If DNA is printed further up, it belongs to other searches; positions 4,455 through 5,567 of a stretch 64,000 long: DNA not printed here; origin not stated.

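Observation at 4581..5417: Stand-alone, catalytically degenerate DEAD-box RecA-1 domain (pseudo-helicase)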

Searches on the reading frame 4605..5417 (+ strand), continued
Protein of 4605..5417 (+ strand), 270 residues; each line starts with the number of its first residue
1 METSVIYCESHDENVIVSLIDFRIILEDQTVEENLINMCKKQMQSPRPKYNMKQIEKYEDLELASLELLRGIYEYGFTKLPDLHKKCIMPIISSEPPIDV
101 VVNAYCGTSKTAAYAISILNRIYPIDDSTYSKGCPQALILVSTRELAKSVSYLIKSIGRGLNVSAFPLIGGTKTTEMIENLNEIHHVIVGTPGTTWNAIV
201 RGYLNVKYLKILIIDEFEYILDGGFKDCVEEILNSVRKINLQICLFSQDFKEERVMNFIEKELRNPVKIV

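Call 21: find_homologous_proteins(query=A1, max_evalue=1e-15)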
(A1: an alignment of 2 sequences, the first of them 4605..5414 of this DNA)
Query A1 (2 sequences) (270 aa, profile of the alignment): 137 proteins with E <= 1e-15 among 4077 candidates; the best 120 are listed.
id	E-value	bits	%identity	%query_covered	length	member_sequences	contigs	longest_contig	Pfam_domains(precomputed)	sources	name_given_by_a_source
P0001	5.4e-138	477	100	86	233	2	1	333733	PF00270.36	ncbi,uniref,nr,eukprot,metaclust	ncbi:predicted protein [Naegleria gruberi]|uniref:ATP-dependent RNA helicase n=1 Tax=Naegleria grube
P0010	3.9e-122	425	43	80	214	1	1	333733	PF00270.36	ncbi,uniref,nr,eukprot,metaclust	ncbi:predicted protein [Naegleria gruberi]|uniref:ATP-dependent RNA helicase n=1 Tax=Naegleria grube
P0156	3.1e-68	248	44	80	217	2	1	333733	PF00270.36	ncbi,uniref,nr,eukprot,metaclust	ncbi:predicted protein [Naegleria gruberi]|uniref:ATP-dependent RNA helicase n=1 Tax=Naegleria grube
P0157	1.5e-46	177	40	82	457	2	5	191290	PF00270.36,PF00271.38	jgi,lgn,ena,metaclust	metaclust:\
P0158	1.4e-40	157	38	80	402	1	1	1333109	PF00270.36,PF00271.38,PF04851.22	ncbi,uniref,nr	ncbi:P-loop containing nucleoside triphosphate hydrolase protein [Papiliotrema laurentii]|uniref:ATP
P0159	5.4e-40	155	37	80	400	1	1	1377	PF00270.36,PF00271.38,PF04851.22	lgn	-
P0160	1.8e-39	154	38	80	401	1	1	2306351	PF00270.36,PF00271.38,PF04851.22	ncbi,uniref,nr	ncbi:P-loop containing nucleoside triphosphate hydrolase protein [Dioszegia hungarica]|uniref:ATP-de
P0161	2.6e-39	153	35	89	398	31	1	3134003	PF00270.36,PF00271.38,PF04851.22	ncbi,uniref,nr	ncbi:translation initiation factor eIF4A [Apiotrichum porosum]|uniref:ATP-dependent RNA helicase eIF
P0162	3.2e-39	153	37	80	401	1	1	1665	PF00270.36,PF00271.38,PF04851.22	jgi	-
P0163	4.8e-39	152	37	81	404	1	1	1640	PF00270.36,PF00271.38,PF04851.22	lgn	-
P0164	6.7e-39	152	37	80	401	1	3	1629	PF00270.36,PF00271.38,PF04851.22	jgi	-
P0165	7.5e-39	152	38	81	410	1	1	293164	PF00270.36,PF00271.38,PF04851.22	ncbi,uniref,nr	ncbi:ATP-dependent RNA helicase eIF4A [Tremella mesenterica]|uniref:ATP-dependent RNA helicase eIF4A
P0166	7.8e-39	152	38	81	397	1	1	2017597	PF00270.36,PF00271.38,PF04851.22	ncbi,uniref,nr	ncbi:hypothetical protein TREMEDRAFT_38632 [Tremella mesenterica DSM 1558]|uniref:uncharacterized pr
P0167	1.4e-38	151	37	85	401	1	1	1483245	PF00270.36,PF00271.38,PF04851.22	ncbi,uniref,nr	ncbi:ATP-dependent RNA helicase eIF4A [Kwoniella shivajii]|uniref:ATP-dependent RNA helicase eIF4A n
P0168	1.6e-38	151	36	80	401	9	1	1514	PF00270.36,PF00271.38,PF04851.22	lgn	-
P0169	2.0e-38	150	37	85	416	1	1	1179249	PF00270.36,PF00271.38,PF04851.22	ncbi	ncbi:ATP-dependent RNA helicase eIF4A [Kwoniella sp. DSM 27419]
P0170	2.4e-38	150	37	81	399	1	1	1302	PF00270.36,PF00271.38,PF04851.22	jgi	-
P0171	2.6e-38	150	37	81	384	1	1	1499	PF00270.36,PF00271.38,PF04851.22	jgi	-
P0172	4.1e-38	149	36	85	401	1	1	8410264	PF00270.36,PF00271.38,PF04851.22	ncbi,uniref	ncbi:ATP-dependent RNA helicase eIF4A [Kwoniella bestiolae CBS 10118]|uniref:ATP-dependent RNA helic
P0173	4.2e-38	149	36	85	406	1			PF00270.36,PF00271.38,PF04851.22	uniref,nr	uniref:ATP-dependent RNA helicase eIF4A n=1 Tax=Kwoniella bestiolae CBS 10118 TaxID=1296100 RepID=A0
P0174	4.8e-38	149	36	85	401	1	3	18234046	PF00270.36,PF00271.38,PF04851.22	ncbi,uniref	ncbi:ATP-dependent RNA helicase eIF4A [Kwoniella sp. B9012]|uniref:ATP-dependent RNA helicase eIF4A 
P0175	4.8e-38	149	36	85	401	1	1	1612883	PF00270.36,PF00271.38,PF04851.22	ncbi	ncbi:ATP-dependent RNA helicase eIF4A [Kwoniella dendrophila CBS 6074]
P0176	6.5e-38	149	37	80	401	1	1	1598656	PF00270.36,PF00271.38,PF04851.22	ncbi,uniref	ncbi:ATP-dependent RNA helicase eIF4A [Kwoniella dejecticola CBS 10117]|uniref:ATP-dependent RNA hel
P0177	6.9e-38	149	37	80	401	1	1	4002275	PF00270.36,PF00271.38,PF04851.22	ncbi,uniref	ncbi:ATP-dependent RNA helicase eIF4A [Kwoniella europaea PYCC6329]|uniref:ATP-dependent RNA helicas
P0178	1.1e-37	148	36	85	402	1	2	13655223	PF00270.36,PF00271.38,PF04851.22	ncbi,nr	ncbi:ATP-dependent RNA helicase eIF4A [Kwoniella heveanensis CBS 569]|nr:ATP-dependent RNA helicase 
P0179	1.3e-37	148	36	81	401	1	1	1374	PF00270.36,PF00271.38,PF04851.22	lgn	-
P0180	1.8e-37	147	37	81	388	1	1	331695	PF00270.36,PF00271.38,PF04851.22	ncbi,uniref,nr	ncbi:ATP-dependent RNA helicase eIF4A [Kwoniella heveanensis BCC8398]|uniref:ATP-dependent RNA helic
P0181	2.2e-37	147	36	80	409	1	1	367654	PF00270.36,PF00271.38,PF04851.22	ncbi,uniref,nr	ncbi:ATP-dependent RNA helicase eIF4A [Colletotrichum simmondsii]|uniref:ATP-dependent RNA helicase 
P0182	2.3e-37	147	36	80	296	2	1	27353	PF00270.36,PF04851.22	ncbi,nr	ncbi:MAG: translation initiation factor eIF4A [Tremellales sp. Tagirdzhanova-0007]|nr:MAG: translati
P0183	3.3e-37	146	35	89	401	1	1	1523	PF00270.36,PF00271.38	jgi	-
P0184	3.4e-37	146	36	80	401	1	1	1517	PF00270.36,PF00271.38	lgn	-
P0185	4.5e-37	146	36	80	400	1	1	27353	PF00270.36,PF00271.38,PF04851.22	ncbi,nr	ncbi:MAG: translation initiation factor eIF4A [Tremellales sp. Tagirdzhanova-0007]|nr:MAG: translati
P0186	8.3e-37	145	38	81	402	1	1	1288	PF00270.36,PF00271.38,PF04851.22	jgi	-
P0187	1.8e-36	144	35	80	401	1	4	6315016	PF00270.36,PF00271.38,PF04851.22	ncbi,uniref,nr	ncbi:hypothetical protein HER10_EVM0004698 [Colletotrichum scovillei]|uniref:RNA helicase n=1 Tax=Co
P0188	2.4e-36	143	33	80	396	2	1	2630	PF00270.36,PF00271.38,PF04851.22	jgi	-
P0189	2.4e-36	143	33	80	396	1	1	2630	PF00270.36,PF00271.38,PF04851.22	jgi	-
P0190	3.4e-36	143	38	74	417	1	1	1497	PF00270.36,PF00271.38,PF04851.22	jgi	-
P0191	3.8e-36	143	35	80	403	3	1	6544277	PF00270.36,PF00271.38,PF04851.22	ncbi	ncbi:hypothetical protein CaCOL14_001661 [Colletotrichum acutatum]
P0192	5.8e-36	142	35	80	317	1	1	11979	PF00270.36,PF04851.22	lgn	-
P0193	6.3e-36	142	32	80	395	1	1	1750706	PF00270.36,PF00271.38,PF04851.22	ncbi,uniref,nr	ncbi:dead-domain-containing protein [Phaffia rhodozyma]|uniref:ATP-dependent RNA helicase eIF4A n=1 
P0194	9.0e-36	142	35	80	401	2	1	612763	PF00270.36,PF00271.38,PF04851.22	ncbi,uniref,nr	ncbi:helicase superfamily domain-containing protein [Colletotrichum godetiae]|uniref:ATP-dependent R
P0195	1.1e-35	141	36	76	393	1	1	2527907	PF00270.36,PF00271.38,PF04851.22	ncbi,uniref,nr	ncbi:ATP-dependent RNA helicase eIF4A [Penicillium hetheringtonii]|uniref:ATP-dependent RNA helicase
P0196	2.0e-35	140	38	76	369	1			PF00270.36,PF00271.38,PF04851.22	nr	nr:ATP-dependent RNA helicase eIF4A [Kwoniella pini CBS 10737] OCF46878.1 ATP-dependent RNA helicase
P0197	2.0e-35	140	38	76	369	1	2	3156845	PF00270.36,PF00271.38,PF04851.22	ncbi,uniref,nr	ncbi:ATP-dependent RNA helicase eIF4A [Kwoniella mangroviensis CBS 10435]|uniref:ATP-dependent RNA h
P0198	2.1e-35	140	33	80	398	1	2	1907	PF00270.36,PF00271.38,PF04851.22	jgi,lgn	jgi:translation initiation factor 4A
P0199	5.3e-35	139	34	88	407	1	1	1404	PF00270.36,PF00271.38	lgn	-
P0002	5.6e-35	139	40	80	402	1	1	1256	PF00270.36,PF00271.38,PF04851.22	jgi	-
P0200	1.5e-34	138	32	89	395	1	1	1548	PF00270.36,PF00271.38,PF04851.22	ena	-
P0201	1.9e-34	137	33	81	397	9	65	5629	PF00270.36,PF00271.38,PF04851.22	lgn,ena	-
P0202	2.7e-34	137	33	83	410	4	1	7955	PF00270.36,PF00271.38,PF04851.22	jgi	-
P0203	3.3e-34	136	33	81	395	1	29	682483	PF00270.36,PF00271.38,PF04851.22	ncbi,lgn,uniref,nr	ncbi:translation initiation factor eIF4A [Zygosaccharomyces mellis]|uniref:ATP-dependent RNA helicas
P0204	4.5e-34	136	34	80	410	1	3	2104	PF00270.36,PF00271.38,PF04851.22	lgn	-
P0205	5.3e-34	136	34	84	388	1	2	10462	PF00270.36,PF00271.38,PF04851.22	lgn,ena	-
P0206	5.4e-34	136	32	88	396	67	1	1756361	PF00270.36,PF00271.38,PF04851.22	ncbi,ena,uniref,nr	ncbi:hypothetical protein NCAS_0B08130 [Naumovozyma castellii]|uniref:ATP-dependent RNA helicase eIF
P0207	6.1e-34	136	33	81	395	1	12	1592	PF00270.36,PF00271.38,PF04851.22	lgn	-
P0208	6.2e-34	136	33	81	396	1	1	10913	PF00270.36,PF00271.38,PF04851.22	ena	-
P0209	6.2e-34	136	33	81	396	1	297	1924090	PF00270.36,PF00271.38,PF04851.22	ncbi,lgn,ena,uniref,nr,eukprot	ncbi:TIF1 [Nakaseomyces glabratus]|uniref:ATP-dependent RNA helicase eIF4A n=2 Tax=Candida glabrata 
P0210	6.4e-34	135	33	81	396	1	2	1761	PF00270.36,PF00271.38,PF04851.22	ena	-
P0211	6.9e-34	135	32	83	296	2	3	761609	PF00270.36,PF00271.38,PF04851.22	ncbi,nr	ncbi:BFH_collapsed_G0034270.mRNA.1.CDS.1 [Saccharomyces cerevisiae]|nr:BAP_1a_G0028430.mRNA.1.CDS.1 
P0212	7.7e-34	135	35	81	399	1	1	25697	PF00270.36,PF00271.38,PF04851.22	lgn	-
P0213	8.7e-34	135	33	81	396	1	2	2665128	PF00270.36,PF00271.38,PF04851.22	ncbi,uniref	ncbi:hypothetical protein RNJ44_04750 [Nakaseomyces bracarensis]|uniref:ATP-dependent RNA helicase e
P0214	1.3e-33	135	32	88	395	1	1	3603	PF00270.36,PF00271.38,PF04851.22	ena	-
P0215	1.3e-33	134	34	81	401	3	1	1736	PF00270.36,PF00271.38,PF04851.22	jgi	jgi:translation initiation factor 4A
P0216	1.4e-33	134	33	75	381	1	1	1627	PF00270.36,PF00271.38,PF04851.22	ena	-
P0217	1.4e-33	134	33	81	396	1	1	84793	PF00270.36,PF00271.38,PF04851.22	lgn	-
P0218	5.1e-33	133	33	81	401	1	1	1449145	PF00270.36,PF00271.38,PF04851.22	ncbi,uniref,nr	ncbi:hypothetical protein TBLA_0D05750 [Henningerozyma blattae CBS 6284]|uniref:ATP-dependent RNA he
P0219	8.6e-33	132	34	80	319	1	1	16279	PF00270.36,PF04851.22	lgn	-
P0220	1.1e-32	131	33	81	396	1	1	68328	PF00270.36,PF00271.38,PF04851.22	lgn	-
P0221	1.3e-32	131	33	80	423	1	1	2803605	PF00270.36,PF00271.38,PF04851.22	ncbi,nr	ncbi:hypothetical protein VI817_007521 [Penicillium citrinum]|nr:hypothetical protein VI817_007521 [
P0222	2.2e-32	130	34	76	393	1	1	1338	PF00270.36,PF00271.38,PF04851.22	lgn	-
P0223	5.1e-32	129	37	74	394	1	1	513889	PF00270.36,PF00271.38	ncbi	ncbi:translation initiation factor eIF4A [Binucleata daphniae]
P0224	9.5e-32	128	36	76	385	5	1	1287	PF00270.36,PF00271.38,PF04851.22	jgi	-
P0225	1.0e-31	128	33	76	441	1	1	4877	PF00270.36,PF00271.38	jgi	jgi:translation initiation factor 4A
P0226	2.2e-31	127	36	79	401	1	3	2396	PF00270.36,PF00271.38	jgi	-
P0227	4.3e-31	126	33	78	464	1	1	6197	PF00270.36,PF00271.38,PF04851.22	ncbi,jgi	-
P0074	4.3e-31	126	31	83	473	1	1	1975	PF00270.36,PF00271.38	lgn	-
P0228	6.2e-31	126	33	81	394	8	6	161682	PF00270.36,PF00271.38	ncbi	ncbi:ATP-dependent RNA helicase eIF4A, partial [Aureobasidium melanogenum]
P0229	6.6e-31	126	36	79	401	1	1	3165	PF00270.36,PF00271.38,PF04851.22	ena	-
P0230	7.7e-31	125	37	76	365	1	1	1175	PF00270.36,PF00271.38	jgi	-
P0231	9.7e-31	125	36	79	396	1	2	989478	PF00270.36,PF00271.38,PF04851.22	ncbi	ncbi:translation initiation factor eIF4A [Gurleya vavrai]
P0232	2.4e-30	124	33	81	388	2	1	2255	PF00270.36,PF00271.38,PF04851.22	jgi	-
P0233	4.9e-30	123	32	81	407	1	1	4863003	PF00270.36,PF00271.38,PF04851.22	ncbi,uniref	ncbi:hypothetical protein WJX72_003873 [[Myrmecia] bisecta]|uniref:RNA helicase n=1 Tax=[Myrmecia] b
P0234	6.0e-29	119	36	76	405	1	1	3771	PF00270.36,PF00271.38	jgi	jgi:ATP-dependent RNA helicase DeaD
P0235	6.3e-29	119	34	79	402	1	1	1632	PF00270.36,PF14617.13,PF00271.38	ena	-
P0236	1.3e-28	118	38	75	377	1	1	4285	PF00270.36,PF00271.38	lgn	-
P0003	1.5e-28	118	32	80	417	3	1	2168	PF00270.36,PF00271.38,PF04851.22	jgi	-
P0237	2.7e-28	117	32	79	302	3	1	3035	PF00270.36,PF13245.13,PF00271.38,PF04851.22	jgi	-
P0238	1.0e-27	115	36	76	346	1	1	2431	PF00270.36,PF00271.38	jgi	jgi:translation initiation factor 4A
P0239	1.7e-27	114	34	79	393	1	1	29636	PF00270.36,PF00271.38,PF22590.3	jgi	jgi:translation initiation factor 4A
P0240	2.0e-27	114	34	81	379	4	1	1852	PF00270.36,PF00271.38,PF04851.22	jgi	jgi:superfamily II DNA/RNA helicase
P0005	2.2e-27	114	33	83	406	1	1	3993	PF00270.36,PF00271.38,PF22590.3,PF04851.22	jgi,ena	-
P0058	2.2e-27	114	36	76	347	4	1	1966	PF00270.36,PF00271.38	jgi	jgi:translation initiation factor 4A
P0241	2.5e-26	111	33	76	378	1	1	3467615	PF00270.36,PF00271.38,PF04851.22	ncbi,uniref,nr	ncbi:ATP-dependent RNA helicase eIF4A [Penicillium manginii]|uniref:ATP-dependent RNA helicase eIF4A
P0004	1.3e-24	105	35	76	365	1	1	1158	PF00270.36,PF00271.38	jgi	-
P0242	2.4e-24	104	31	81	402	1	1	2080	PF00270.36,PF00271.38,PF04851.22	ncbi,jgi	jgi:translation initiation factor 4A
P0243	5.1e-24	103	32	64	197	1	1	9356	PF00270.36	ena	-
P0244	1.1e-23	102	35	73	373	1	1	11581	PF00270.36,PF00271.38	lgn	-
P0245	1.4e-23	102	33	67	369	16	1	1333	PF00270.36,PF00271.38,PF04851.22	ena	-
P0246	2.6e-23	101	37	66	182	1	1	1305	PF00270.36,PF04851.22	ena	-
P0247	3.2e-23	100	33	63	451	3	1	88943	PF00270.36,PF00271.38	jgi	jgi:superfamily II DNA/RNA helicase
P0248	1.1e-22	99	31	82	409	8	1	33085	PF00270.36,PF00271.38,PF04851.22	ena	-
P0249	1.2e-22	99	39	47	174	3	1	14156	PF00270.36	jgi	jgi:translation initiation factor 4A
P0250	3.2e-22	97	31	79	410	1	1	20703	PF00270.36,PF00271.38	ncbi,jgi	jgi:translation initiation factor 4A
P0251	3.4e-22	97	31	75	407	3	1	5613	PF00270.36,PF00271.38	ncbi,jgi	jgi:translation initiation factor 4A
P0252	4.3e-22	97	30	79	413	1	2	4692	PF00270.36,PF13245.13,PF00271.38,PF04851.22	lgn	-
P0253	4.6e-22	97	33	63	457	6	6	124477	PF00270.36,PF00271.38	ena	-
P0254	5.8e-22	96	29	79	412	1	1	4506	PF00270.36,PF13245.13,PF00271.38,PF04851.22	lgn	-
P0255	1.1e-21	95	30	80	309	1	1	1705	PF00270.36,PF00271.38,PF04851.22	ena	-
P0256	1.2e-21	95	33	63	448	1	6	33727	PF00270.36,PF00271.38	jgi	jgi:superfamily II DNA/RNA helicase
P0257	1.3e-21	95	30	64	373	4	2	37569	PF00270.36,PF00271.38,PF04851.22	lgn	-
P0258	1.4e-21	95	33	63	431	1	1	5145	PF00270.36,PF00271.38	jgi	jgi:superfamily II DNA/RNA helicase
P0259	3.7e-21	94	33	63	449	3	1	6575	PF00270.36,PF00271.38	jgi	jgi:superfamily II DNA/RNA helicase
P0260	4.5e-21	93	31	67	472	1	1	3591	PF00270.36,PF03880.22,PF00271.38,PF04851.22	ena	-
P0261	7.9e-21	93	31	81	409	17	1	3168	PF00270.36,PF00271.38,PF04851.22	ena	-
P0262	1.1e-20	92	41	39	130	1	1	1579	PF00270.36,PF04851.22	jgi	-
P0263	1.2e-20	92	30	80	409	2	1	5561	PF00270.36,PF00271.38,PF04851.22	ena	-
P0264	1.3e-20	92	32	63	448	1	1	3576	PF00270.36,PF00271.38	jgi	jgi:superfamily II DNA/RNA helicase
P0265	2.9e-20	91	31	74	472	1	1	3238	PF00270.36,PF03880.22,PF00271.38,PF04851.22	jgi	jgi:ATP-independent RNA helicase DbpA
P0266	2.1e-19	88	30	81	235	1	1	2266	PF00270.36,PF14617.13,PF04851.22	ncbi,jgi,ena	jgi:ATP-dependent RNA helicase DeaD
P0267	3.0e-19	87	35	71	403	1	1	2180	PF00270.36,PF00271.38,PF04851.22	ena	-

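Call 23: find_encoding_contigs(protein=P0010, flank=10000, max_places=3)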
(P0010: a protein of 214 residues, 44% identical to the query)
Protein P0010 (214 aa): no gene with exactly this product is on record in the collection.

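Call 24: find_encoding_contigs(protein=P0156, flank=10000, max_places=3)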
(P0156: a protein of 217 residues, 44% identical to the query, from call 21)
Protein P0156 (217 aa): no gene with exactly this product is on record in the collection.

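Call 25: find_encoding_contigs(protein=P0001, flank=10000, max_places=3)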
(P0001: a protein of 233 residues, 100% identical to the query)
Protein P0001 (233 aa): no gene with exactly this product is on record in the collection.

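Call 26: list_cluster_members(proteins=[P0001, P0010, P0156, P0157])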
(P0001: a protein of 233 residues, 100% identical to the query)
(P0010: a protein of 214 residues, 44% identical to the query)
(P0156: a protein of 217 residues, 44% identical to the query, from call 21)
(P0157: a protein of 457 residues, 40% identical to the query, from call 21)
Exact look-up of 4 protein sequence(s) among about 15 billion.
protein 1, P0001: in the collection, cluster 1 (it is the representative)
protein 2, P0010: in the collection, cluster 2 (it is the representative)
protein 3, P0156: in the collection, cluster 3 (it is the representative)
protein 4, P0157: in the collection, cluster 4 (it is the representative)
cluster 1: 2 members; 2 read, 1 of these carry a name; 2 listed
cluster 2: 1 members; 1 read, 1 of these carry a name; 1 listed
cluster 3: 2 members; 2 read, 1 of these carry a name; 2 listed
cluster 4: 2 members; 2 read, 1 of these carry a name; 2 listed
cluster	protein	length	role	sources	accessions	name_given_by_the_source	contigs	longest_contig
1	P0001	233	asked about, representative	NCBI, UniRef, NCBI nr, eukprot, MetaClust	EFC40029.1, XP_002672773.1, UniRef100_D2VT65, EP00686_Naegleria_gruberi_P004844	predicted protein [Naegleria gruberi] | ATP-dependent RNA helicase n=1 Tax=Naegleria gruberi TaxID=5762 RepID=D2VT65_NAEGR | uncharacterized protein NAEGRDRAFT_72190 [Naegleria gruberi]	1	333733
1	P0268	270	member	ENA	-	-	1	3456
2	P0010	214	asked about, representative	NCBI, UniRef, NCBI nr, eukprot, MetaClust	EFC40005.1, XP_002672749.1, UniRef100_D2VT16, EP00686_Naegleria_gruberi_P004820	predicted protein [Naegleria gruberi] | ATP-dependent RNA helicase n=1 Tax=Naegleria gruberi TaxID=5762 RepID=D2VT16_NAEGR | uncharacterized protein NAEGRDRAFT_72139 [Naegleria gruberi]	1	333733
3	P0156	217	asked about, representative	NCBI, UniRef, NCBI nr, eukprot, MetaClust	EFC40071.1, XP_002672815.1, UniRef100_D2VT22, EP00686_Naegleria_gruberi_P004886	predicted protein [Naegleria gruberi] | ATP-dependent RNA helicase n=1 Tax=Naegleria gruberi TaxID=5762 RepID=D2VT22_NAEGR | uncharacterized protein NAEGRDRAFT_72146 [Naegleria gruberi]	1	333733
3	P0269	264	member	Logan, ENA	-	-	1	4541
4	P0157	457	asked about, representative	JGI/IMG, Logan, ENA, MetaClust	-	\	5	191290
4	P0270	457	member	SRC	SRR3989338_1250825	-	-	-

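Call 29: find_encoding_contigs(protein=P0268, flank=5000, max_places=3)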
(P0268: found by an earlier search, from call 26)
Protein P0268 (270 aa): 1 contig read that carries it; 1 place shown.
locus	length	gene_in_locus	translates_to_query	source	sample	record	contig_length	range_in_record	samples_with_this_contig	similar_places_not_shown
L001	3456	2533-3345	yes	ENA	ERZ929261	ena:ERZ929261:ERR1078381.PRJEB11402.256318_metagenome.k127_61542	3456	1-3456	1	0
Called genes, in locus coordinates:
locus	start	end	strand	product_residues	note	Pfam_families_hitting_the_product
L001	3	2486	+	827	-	?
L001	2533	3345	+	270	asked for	PF00270:DEAD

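Call 30: find_encoding_contigs(protein=P0269, flank=5000, max_places=3)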
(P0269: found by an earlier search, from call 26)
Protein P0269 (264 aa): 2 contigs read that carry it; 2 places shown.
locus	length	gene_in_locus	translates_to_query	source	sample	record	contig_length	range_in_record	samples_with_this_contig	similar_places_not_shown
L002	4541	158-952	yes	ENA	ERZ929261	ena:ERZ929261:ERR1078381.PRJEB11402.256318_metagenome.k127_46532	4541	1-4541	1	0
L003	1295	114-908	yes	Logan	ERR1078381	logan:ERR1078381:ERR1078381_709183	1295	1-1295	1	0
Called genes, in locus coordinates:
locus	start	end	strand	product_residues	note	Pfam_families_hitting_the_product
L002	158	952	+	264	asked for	PF00270:DEAD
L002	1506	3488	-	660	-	PF01972:SDH_protease (faint), PF25145:NfeD1b_N (faint), PF01343:Peptidase_S49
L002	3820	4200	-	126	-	PF01778:Ribosomal_L28e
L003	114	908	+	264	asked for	PF00270:DEAD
